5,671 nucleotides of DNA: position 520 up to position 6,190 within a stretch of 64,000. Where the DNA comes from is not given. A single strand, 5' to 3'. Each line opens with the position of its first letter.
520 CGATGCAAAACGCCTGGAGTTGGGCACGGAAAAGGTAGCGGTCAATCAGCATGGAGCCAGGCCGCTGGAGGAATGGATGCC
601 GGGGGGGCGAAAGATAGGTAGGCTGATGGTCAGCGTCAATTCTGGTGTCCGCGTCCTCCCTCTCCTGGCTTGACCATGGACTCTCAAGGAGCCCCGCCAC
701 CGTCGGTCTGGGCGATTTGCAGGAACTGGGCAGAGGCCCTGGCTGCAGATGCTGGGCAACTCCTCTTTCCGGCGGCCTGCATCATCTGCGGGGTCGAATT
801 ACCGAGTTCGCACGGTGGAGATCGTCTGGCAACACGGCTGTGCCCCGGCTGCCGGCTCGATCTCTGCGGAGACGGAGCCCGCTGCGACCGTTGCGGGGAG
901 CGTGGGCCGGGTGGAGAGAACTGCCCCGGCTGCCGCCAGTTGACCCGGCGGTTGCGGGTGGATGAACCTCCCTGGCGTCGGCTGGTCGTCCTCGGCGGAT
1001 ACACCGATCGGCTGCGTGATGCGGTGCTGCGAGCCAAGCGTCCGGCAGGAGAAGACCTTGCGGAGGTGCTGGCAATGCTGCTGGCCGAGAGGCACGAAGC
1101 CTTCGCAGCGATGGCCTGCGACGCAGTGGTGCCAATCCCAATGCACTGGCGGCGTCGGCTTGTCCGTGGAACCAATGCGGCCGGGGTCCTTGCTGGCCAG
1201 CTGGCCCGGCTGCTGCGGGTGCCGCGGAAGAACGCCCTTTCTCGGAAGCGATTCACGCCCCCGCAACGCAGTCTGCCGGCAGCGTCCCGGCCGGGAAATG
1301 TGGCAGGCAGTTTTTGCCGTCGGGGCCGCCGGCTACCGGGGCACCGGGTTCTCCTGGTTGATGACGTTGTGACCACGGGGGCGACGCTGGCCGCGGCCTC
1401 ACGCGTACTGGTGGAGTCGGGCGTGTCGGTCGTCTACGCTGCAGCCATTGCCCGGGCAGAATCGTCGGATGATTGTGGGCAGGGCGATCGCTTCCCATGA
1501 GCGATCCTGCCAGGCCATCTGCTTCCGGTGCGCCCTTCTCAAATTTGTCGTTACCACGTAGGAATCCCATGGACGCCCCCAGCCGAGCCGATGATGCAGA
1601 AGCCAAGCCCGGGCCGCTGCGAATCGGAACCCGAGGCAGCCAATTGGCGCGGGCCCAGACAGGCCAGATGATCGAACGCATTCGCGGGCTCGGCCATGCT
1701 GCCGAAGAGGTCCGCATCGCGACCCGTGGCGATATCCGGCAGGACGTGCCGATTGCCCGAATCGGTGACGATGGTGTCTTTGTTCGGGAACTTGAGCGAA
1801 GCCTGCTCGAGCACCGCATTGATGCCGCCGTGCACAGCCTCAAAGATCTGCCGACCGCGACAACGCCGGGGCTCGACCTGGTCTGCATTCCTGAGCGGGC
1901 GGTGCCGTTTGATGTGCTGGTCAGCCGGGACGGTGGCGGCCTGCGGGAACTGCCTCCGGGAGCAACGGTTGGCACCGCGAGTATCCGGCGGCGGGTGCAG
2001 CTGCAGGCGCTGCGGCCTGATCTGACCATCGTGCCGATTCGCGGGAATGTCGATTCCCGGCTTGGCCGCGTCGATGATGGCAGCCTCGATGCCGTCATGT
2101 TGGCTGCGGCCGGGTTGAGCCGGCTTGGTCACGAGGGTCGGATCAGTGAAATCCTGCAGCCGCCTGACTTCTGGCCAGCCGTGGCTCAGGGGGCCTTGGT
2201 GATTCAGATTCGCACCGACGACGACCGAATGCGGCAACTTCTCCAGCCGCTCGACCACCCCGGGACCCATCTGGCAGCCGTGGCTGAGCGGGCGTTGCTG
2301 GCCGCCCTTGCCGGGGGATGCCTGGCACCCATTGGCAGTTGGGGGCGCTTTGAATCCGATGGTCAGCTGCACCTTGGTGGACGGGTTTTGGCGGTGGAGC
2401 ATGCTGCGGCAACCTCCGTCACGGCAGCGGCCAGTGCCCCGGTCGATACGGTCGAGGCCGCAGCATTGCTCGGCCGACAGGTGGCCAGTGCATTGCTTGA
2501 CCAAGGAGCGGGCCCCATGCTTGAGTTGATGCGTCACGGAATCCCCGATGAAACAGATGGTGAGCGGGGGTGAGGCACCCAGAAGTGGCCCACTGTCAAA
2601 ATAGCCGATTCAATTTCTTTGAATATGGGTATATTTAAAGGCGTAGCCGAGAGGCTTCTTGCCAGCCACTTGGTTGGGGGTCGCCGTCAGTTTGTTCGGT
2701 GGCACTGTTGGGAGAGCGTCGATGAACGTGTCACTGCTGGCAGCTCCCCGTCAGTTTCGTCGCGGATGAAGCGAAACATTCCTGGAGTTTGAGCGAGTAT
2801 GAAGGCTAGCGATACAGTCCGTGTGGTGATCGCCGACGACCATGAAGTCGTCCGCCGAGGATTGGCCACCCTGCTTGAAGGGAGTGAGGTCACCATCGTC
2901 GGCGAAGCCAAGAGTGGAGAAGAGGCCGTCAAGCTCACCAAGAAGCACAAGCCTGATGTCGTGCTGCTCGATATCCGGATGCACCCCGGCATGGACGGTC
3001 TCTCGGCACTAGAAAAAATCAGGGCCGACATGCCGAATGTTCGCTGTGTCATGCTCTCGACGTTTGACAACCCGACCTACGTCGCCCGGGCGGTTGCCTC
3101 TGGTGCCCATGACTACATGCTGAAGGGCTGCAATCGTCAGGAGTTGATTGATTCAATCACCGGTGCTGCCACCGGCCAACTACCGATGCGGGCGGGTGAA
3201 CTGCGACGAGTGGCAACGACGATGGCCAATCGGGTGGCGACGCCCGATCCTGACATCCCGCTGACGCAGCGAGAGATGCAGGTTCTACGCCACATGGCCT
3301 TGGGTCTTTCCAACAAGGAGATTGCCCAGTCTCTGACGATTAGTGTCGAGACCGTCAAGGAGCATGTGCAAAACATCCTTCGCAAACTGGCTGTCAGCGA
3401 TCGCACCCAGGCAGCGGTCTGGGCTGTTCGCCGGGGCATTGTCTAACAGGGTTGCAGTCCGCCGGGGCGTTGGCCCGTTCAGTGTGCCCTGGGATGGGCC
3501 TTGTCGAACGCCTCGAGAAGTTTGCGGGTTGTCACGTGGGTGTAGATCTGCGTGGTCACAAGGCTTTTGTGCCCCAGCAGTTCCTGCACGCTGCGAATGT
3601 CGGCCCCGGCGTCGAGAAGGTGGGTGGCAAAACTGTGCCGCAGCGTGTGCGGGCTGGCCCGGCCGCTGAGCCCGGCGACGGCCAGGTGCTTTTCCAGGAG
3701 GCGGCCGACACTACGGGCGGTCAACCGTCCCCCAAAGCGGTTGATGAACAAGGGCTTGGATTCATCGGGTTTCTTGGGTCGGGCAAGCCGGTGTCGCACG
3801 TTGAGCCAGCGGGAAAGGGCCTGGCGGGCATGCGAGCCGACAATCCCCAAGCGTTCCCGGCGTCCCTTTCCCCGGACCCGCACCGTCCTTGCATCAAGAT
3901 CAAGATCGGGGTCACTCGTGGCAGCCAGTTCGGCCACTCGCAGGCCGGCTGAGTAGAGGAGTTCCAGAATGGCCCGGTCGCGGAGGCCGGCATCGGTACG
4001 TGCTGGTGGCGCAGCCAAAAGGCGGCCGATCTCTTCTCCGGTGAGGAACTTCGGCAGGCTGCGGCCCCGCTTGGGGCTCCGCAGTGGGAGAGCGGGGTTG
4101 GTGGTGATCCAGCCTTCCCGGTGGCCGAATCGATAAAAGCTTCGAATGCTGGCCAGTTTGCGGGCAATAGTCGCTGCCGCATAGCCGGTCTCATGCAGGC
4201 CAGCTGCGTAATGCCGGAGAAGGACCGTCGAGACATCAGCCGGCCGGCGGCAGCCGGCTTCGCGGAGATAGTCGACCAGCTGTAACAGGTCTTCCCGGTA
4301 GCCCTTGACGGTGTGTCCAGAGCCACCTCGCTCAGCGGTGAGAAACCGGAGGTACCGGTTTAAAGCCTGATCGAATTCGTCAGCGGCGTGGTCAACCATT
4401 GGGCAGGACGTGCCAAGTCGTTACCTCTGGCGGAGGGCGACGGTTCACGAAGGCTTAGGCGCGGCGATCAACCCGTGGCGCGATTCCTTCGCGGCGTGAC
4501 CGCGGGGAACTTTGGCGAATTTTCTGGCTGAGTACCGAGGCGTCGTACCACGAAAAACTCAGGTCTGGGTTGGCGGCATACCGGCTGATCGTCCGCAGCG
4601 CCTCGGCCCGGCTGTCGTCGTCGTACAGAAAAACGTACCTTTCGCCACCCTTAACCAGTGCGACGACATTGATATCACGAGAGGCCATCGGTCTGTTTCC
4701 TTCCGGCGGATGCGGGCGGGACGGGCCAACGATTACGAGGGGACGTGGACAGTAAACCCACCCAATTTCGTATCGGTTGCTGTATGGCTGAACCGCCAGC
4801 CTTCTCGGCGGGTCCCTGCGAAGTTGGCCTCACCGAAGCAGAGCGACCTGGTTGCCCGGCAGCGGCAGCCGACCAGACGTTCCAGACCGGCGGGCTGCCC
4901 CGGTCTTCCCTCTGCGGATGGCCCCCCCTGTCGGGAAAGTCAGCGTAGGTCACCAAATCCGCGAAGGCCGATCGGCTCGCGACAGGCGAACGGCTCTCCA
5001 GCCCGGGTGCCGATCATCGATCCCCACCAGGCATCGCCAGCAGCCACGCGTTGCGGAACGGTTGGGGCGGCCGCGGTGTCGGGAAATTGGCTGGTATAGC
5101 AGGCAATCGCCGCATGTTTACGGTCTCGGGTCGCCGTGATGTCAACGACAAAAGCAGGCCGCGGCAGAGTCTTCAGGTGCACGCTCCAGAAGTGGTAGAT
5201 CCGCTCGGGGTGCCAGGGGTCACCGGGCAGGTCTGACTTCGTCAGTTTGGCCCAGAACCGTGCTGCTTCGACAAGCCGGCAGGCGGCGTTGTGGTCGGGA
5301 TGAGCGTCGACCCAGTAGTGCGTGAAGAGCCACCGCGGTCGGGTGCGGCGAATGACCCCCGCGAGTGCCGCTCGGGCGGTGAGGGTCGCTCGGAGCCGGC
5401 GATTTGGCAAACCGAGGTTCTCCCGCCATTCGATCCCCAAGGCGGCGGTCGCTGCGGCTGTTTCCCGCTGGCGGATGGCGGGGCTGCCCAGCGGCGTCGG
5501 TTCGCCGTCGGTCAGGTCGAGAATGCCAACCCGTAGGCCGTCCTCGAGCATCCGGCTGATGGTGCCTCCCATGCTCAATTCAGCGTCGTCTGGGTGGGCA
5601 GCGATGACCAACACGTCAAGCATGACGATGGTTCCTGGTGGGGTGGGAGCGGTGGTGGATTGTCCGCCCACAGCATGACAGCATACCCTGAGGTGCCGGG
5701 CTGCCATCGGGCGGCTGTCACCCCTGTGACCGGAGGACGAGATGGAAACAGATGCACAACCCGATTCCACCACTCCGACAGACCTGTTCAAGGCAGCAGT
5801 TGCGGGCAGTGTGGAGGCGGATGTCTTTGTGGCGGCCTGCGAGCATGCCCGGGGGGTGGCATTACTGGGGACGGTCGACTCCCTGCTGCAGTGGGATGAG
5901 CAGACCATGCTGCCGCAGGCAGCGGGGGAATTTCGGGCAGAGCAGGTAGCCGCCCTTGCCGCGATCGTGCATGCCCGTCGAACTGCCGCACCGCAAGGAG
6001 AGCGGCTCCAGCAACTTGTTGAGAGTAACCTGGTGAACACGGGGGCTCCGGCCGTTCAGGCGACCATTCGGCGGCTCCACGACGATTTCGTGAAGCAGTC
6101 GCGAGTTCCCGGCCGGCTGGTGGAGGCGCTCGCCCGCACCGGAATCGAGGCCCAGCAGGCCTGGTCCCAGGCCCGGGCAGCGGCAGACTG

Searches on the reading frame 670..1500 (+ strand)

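Call 35: search_protein_families(library=pfam, proteins=[window:670-1500:+], max_evalue=0.0001)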
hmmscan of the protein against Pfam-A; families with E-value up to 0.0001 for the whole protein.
window:670-1500:+ (276 aa): 2 families
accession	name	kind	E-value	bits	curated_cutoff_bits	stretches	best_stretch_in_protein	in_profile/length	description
PF00156.33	Pribosyltran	-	1.8e-09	37.5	26.3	1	173-264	42-127/158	Phosphoribosyl transferase domain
PF18912.6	DZR_2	-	6.1e-06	26.4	27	1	30-89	3-56/56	Double zinc ribbon domain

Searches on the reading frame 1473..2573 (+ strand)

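Call 34: search_protein_families(library=pfam, proteins=[window:1473-2573:+], max_evalue=0.0001)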
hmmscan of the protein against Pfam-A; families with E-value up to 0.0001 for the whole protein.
window:1473-2573:+ (366 aa): 2 families
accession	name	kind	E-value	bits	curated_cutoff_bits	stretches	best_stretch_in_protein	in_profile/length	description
PF01379.25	Porphobil_deam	-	4.7e-73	245.6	22.1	1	49-254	1-206/207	Porphobilinogen deaminase, dipyromethane cofactor binding domain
PF03900.20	Porphobil_deamC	-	2.4e-09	37.9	26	1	268-342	3-73/74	Porphobilinogen deaminase, C-terminal domain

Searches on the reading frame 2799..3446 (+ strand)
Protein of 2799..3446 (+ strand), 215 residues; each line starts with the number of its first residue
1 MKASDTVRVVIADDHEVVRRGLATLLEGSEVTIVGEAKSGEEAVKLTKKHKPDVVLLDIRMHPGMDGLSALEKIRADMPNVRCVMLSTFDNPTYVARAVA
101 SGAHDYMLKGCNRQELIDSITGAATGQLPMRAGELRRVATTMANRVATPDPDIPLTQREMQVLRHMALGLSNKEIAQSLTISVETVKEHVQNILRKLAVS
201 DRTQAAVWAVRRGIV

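Call 34: search_protein_families(library=pfam, proteins=[window:2799-3446:+], max_evalue=0.0001)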
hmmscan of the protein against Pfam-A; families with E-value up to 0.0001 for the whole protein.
window:2799-3446:+ (215 aa): 3 families
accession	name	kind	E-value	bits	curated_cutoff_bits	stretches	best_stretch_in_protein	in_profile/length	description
PF00072.30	Response_reg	-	9.7e-29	100.2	30.2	1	9-120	1-110/111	Response regulator receiver domain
PF00196.25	GerE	-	7.5e-21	74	23.5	1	154-209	2-57/57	Bacterial regulatory proteins, luxR family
PF08281.18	Sigma70_r4_2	-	7.7e-06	25.9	25.7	1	157-197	13-54/54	Sigma-70, region 4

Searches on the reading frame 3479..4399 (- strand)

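Call 34: search_protein_families(library=pfam, proteins=[window:3479-4399:-], max_evalue=0.0001)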
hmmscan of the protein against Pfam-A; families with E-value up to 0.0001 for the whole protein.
window:3479-4399:- (306 aa): 2 families
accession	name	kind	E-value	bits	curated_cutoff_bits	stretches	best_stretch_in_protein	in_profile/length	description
PF00589.27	Phage_integrase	-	4.7e-42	144.1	27.1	1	117-291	1-170/172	Phage integrase family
PF02899.23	Phage_int_SAM_1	-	1.4e-18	67.4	22.3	1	13-96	1-83/83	Phage integrase, N-terminal SAM-like domain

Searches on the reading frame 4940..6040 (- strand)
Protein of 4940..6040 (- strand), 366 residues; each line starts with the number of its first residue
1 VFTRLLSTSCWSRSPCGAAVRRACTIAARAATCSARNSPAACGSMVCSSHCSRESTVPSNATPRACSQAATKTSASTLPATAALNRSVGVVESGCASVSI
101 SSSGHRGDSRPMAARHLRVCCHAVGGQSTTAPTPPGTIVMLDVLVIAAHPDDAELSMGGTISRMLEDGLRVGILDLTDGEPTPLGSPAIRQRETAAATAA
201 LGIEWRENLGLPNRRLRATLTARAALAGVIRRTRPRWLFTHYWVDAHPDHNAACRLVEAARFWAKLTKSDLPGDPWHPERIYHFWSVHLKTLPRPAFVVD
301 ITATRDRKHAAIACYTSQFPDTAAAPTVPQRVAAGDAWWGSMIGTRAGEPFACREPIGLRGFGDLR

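Call 34: search_protein_families(library=pfam, proteins=[window:4940-6040:-], max_evalue=0.0001)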
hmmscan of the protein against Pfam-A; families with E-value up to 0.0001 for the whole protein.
window:4940-6040:- (366 aa): 1 family
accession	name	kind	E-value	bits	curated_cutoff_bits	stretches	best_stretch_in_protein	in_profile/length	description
PF02585.22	PIG-L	-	4.5e-24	85.8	28.2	1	144-260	1-128/129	GlcNAc-PI de-N-acetylase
